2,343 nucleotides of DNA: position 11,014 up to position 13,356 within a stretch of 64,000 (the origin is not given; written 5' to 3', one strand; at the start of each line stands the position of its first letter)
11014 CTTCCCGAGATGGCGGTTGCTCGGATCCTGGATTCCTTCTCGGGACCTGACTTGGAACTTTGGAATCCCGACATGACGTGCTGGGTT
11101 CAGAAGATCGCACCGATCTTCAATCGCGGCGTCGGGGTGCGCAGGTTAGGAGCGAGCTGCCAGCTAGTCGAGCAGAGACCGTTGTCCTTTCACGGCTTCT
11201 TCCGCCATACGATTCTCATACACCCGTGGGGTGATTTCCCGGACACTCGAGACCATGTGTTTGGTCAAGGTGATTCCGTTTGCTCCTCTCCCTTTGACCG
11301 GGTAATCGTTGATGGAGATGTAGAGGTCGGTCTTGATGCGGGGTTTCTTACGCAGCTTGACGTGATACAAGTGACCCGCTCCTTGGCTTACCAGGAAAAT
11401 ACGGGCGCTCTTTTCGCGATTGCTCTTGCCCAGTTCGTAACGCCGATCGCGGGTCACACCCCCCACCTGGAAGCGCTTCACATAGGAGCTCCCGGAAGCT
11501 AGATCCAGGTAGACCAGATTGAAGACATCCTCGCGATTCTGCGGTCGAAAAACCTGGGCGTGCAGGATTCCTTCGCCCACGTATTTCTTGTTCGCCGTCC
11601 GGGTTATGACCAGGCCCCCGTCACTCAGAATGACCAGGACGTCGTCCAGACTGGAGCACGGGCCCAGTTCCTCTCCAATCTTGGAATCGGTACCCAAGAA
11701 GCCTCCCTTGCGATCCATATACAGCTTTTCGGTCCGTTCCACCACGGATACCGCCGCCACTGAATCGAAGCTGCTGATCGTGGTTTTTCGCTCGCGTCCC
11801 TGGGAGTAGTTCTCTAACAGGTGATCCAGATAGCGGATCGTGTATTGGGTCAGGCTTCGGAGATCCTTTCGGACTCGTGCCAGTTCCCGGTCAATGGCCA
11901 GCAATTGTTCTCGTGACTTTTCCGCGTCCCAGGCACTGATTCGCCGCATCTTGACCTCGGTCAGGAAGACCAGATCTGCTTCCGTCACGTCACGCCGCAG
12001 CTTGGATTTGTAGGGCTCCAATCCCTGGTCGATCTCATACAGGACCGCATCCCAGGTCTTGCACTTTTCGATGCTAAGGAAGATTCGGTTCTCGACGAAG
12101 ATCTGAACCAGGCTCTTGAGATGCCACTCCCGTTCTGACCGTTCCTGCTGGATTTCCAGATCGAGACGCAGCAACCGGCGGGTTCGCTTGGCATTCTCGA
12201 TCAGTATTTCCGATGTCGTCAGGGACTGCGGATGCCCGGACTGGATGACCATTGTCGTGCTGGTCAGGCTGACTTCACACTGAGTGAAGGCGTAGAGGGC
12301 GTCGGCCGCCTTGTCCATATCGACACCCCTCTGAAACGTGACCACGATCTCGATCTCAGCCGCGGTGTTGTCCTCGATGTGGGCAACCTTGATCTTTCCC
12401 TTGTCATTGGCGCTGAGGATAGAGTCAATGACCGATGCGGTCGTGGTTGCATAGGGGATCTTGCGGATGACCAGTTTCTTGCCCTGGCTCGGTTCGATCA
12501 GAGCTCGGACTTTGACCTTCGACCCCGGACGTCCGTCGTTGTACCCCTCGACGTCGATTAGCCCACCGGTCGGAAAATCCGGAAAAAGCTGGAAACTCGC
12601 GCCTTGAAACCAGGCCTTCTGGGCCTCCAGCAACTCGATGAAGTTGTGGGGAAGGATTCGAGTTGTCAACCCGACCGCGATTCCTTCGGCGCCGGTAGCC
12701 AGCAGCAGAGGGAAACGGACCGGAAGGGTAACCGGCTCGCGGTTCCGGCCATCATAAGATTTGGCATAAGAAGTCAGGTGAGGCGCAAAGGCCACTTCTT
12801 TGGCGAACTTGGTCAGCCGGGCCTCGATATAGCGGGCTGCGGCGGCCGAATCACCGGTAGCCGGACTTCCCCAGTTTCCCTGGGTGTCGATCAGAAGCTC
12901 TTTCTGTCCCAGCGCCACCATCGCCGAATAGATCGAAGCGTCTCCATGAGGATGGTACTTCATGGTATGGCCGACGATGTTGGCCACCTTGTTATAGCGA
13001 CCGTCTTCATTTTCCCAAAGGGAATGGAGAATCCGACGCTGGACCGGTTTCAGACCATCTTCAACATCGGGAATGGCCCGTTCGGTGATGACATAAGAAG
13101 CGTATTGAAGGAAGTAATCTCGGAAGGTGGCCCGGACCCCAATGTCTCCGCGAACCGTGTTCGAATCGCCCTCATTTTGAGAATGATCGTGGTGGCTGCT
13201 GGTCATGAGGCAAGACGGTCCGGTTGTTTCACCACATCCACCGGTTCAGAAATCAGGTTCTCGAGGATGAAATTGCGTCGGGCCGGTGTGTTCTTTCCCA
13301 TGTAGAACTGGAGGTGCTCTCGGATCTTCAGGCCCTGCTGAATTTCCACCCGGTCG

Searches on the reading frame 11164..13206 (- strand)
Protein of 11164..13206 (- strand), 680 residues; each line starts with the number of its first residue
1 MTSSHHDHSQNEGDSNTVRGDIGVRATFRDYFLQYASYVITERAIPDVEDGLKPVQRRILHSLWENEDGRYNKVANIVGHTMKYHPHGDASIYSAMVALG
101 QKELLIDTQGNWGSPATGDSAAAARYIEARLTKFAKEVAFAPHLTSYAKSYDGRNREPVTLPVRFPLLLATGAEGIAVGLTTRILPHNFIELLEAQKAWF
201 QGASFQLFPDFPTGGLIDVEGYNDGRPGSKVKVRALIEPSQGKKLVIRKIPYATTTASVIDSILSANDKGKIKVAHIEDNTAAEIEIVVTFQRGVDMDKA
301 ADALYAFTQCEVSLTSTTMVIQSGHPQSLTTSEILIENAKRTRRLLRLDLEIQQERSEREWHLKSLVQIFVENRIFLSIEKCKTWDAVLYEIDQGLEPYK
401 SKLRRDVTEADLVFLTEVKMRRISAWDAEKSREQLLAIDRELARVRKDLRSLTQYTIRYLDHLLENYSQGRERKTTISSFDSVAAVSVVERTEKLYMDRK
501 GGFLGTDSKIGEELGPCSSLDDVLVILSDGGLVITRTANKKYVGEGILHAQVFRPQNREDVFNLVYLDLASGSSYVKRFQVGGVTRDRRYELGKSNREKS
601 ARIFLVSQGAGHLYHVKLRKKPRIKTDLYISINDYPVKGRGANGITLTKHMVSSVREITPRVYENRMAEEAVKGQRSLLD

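Call 35: find_encoding_contigs(protein=window:11164-13206:-, flank=10000, max_places=1)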
Protein window:11164-13206:- (680 aa): 2 contigs read that carry it; 1 place shown.
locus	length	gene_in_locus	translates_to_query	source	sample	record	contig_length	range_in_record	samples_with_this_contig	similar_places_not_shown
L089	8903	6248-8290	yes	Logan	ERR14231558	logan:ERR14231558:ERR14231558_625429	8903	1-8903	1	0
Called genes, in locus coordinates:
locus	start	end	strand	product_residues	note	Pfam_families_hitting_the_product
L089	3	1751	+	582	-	?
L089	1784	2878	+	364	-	PF20244:DUF6599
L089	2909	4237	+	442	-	PF13660:DUF4147, PF05161:MOFRL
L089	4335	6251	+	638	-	PF02518:HATPase_c, PF00204:DNA_gyraseB, PF01751:Toprim, PF00986:DNA_gyraseB_C (weak)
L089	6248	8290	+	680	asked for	PF00521:DNA_topoisoIV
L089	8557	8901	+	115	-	?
